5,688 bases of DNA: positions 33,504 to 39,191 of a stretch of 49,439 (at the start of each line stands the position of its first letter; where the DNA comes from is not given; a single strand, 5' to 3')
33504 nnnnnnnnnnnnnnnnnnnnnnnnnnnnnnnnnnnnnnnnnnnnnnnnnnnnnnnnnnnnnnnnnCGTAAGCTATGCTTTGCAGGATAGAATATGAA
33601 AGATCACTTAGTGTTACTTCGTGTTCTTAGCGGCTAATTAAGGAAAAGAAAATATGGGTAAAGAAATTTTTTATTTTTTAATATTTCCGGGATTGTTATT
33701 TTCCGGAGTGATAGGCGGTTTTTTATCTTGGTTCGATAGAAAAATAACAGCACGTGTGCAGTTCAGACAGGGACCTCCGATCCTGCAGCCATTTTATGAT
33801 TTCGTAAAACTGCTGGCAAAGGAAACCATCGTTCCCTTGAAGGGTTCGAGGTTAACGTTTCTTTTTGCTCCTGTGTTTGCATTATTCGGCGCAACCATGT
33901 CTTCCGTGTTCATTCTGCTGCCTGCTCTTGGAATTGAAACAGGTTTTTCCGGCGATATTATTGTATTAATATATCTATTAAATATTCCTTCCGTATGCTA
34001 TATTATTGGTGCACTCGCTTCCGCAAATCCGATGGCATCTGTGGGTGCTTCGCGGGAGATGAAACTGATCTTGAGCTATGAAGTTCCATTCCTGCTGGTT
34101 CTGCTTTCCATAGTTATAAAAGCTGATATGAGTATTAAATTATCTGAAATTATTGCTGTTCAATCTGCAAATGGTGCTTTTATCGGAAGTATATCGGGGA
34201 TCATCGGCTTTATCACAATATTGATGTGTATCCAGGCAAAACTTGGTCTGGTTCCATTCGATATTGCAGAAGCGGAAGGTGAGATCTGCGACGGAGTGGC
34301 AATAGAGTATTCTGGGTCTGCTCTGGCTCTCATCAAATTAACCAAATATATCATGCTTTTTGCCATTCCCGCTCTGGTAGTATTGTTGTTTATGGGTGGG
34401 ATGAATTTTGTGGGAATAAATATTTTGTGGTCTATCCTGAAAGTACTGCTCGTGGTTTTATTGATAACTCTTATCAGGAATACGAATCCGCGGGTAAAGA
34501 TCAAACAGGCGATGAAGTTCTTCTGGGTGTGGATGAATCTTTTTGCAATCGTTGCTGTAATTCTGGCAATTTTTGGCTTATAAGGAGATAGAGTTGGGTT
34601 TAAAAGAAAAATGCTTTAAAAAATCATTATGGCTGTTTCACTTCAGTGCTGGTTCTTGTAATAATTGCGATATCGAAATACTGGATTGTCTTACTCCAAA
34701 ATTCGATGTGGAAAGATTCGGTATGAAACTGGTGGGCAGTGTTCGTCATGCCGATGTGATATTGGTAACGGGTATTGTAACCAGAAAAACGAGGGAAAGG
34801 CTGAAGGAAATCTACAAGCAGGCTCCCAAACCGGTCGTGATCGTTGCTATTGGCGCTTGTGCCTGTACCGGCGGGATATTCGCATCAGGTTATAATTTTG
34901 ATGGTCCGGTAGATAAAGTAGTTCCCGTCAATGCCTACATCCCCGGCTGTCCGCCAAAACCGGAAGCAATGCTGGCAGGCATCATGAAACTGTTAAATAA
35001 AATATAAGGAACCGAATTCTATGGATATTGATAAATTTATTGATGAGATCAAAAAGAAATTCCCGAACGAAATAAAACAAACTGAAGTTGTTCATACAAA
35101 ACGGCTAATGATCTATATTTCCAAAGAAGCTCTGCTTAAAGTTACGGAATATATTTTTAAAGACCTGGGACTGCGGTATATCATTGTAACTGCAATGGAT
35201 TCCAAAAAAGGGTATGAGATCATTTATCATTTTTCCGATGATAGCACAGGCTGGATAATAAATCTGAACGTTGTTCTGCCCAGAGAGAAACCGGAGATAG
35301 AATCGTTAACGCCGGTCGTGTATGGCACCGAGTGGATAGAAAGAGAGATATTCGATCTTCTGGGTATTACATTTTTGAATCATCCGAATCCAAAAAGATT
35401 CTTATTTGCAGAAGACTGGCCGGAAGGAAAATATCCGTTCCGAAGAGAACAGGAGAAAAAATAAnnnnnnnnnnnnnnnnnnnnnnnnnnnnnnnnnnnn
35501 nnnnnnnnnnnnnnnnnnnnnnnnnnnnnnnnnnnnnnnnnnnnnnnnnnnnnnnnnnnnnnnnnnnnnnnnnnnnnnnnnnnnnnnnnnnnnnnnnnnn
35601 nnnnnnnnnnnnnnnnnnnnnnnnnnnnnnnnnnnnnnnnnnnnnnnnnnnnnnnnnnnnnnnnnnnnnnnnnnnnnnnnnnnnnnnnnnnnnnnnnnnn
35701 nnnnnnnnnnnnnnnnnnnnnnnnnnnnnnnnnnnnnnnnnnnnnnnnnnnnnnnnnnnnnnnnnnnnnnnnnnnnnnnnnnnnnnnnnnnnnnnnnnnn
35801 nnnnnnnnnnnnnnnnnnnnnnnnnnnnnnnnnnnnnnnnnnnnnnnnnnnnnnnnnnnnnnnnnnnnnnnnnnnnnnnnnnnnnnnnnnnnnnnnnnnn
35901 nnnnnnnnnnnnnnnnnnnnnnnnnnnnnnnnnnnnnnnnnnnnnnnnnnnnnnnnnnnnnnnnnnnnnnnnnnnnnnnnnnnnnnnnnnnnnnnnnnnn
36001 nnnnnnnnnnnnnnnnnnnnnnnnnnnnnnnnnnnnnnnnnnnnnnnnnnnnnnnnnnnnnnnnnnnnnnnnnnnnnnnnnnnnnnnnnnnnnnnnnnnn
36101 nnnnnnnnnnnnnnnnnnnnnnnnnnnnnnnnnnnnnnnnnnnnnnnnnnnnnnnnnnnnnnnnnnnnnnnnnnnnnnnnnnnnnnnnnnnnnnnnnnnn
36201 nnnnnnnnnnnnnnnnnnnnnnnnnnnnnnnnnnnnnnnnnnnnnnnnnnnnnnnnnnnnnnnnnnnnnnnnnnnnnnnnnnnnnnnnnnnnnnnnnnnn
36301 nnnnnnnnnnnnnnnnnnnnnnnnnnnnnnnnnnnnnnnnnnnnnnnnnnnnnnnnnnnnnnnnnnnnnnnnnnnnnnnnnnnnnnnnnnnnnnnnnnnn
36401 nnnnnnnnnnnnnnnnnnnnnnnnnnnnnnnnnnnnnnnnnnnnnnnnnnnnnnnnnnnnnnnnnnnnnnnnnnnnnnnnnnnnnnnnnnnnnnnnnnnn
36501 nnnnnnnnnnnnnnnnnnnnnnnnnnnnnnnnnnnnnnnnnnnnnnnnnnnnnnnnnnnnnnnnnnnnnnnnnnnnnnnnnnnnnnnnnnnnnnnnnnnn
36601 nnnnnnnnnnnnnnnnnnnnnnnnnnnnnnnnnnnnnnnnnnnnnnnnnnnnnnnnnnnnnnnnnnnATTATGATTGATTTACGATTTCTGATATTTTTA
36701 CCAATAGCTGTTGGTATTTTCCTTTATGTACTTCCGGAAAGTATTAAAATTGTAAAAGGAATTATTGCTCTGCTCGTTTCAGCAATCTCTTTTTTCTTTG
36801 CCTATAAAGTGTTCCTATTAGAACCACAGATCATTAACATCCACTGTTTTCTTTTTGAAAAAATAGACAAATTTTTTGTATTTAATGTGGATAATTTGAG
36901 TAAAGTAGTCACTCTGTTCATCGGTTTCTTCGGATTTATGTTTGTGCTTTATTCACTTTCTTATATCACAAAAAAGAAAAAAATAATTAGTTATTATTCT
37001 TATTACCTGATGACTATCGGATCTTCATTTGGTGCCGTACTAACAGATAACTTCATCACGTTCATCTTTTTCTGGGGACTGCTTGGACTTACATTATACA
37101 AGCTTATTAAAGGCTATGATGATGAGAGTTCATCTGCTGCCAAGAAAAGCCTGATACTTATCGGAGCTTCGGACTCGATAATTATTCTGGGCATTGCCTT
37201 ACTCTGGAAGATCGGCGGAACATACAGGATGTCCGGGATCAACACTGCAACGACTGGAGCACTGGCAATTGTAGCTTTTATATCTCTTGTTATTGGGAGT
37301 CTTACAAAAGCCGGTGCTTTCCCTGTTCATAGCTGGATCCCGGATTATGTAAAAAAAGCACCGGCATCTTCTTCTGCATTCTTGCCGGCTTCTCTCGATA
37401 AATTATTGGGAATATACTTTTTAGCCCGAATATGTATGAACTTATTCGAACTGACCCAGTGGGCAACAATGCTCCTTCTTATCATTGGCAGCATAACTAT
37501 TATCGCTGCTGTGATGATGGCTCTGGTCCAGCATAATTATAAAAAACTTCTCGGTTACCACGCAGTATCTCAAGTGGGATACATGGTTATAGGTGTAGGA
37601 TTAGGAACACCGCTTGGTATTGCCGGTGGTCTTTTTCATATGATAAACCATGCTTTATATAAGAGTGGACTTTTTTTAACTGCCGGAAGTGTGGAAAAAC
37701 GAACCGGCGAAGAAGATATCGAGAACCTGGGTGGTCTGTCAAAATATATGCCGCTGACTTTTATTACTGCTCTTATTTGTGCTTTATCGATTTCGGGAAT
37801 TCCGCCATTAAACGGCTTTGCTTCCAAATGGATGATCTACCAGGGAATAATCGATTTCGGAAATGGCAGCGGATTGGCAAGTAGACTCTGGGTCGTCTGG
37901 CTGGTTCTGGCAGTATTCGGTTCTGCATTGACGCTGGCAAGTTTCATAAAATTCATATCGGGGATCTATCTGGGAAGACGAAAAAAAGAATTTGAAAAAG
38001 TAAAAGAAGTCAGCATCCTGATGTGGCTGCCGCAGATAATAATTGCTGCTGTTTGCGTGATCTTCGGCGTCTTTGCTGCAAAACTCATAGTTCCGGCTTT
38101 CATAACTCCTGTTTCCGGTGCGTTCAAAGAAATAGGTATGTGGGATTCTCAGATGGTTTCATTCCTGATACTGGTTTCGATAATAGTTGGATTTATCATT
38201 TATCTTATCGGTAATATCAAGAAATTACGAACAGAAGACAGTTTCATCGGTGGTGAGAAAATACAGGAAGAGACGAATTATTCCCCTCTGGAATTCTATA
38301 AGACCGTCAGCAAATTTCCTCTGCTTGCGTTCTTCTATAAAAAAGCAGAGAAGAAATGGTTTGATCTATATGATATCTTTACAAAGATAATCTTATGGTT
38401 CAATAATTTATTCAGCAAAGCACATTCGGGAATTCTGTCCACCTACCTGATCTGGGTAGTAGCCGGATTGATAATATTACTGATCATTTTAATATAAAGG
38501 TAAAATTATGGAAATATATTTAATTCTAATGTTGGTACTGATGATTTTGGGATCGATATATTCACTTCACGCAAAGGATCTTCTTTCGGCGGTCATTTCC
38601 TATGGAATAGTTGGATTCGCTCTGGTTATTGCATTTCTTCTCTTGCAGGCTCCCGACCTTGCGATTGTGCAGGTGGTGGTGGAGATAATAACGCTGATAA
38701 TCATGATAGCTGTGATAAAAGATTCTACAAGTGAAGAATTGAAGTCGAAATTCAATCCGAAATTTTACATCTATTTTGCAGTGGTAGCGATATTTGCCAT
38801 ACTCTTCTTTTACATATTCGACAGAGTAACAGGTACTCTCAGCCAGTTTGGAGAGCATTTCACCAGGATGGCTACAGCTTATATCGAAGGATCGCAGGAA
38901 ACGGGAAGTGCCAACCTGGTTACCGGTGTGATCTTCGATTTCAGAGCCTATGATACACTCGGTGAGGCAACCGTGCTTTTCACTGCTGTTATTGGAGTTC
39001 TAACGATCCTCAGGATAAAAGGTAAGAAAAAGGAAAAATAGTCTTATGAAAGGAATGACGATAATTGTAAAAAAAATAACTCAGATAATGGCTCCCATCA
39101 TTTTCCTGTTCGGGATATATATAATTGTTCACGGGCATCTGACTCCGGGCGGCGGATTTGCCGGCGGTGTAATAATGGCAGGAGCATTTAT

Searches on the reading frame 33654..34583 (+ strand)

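Call 25: search_protein_families(library=pfam, proteins=[window:33654-34583:+], max_evalue=0.0001)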
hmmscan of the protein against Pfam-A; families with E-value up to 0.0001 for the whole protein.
window:33654-34583:+ (309 aa): 1 family
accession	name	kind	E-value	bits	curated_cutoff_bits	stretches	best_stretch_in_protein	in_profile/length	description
PF00146.26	NADHdh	-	3.1e-69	234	27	1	17-305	11-297/298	NADH dehydrogenase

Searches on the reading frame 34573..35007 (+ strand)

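Call 25: search_protein_families(library=pfam, proteins=[window:34573-35007:+], max_evalue=0.0001)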
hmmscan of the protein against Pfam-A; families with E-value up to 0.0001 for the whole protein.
window:34573-35007:+ (144 aa): 1 family
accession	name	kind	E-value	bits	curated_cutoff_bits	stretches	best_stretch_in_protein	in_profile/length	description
PF01058.29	Oxidored_q6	-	8.7e-33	113.2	27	1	29-140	1-128/128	NADH ubiquinone oxidoreductase, 20 Kd subunit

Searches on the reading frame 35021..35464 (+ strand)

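Call 25: search_protein_families(library=pfam, proteins=[window:35021-35464:+], max_evalue=0.0001)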
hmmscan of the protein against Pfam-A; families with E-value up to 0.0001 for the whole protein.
window:35021-35464:+ (147 aa): 1 family
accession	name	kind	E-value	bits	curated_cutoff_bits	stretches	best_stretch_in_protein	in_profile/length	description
PF00329.25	Complex1_30kDa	-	1.4e-24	87.5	22.5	1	31-143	1-117/124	Respiratory-chain NADH dehydrogenase, 30 Kd subunit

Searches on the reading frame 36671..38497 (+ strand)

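Call 26: search_protein_families(library=pfam, proteins=[window:36671-38497:+], max_evalue=0.0001)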
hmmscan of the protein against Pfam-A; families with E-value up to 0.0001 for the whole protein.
window:36671-38497:+ (608 aa): 1 family
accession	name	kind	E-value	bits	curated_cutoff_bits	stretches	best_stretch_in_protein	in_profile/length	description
PF00361.26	Proton_antipo_M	-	3e-59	201.1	21.5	1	126-397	2-279/294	NADH:quinone oxidoreductase/Mrp antiporter, TM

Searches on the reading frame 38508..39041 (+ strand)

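Call 26: search_protein_families(library=pfam, proteins=[window:38508-39041:+], max_evalue=0.0001)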
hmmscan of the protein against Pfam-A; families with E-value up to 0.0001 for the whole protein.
window:38508-39041:+ (177 aa): 2 families
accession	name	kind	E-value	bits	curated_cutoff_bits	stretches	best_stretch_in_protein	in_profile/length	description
PF13244.11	MbhD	-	3.6e-16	59.5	27.2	1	10-71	1-63/67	MBH, subunit D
PF20501.3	MbhE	-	1.2e-07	32.1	27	1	120-169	32-82/98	MBH, subunit E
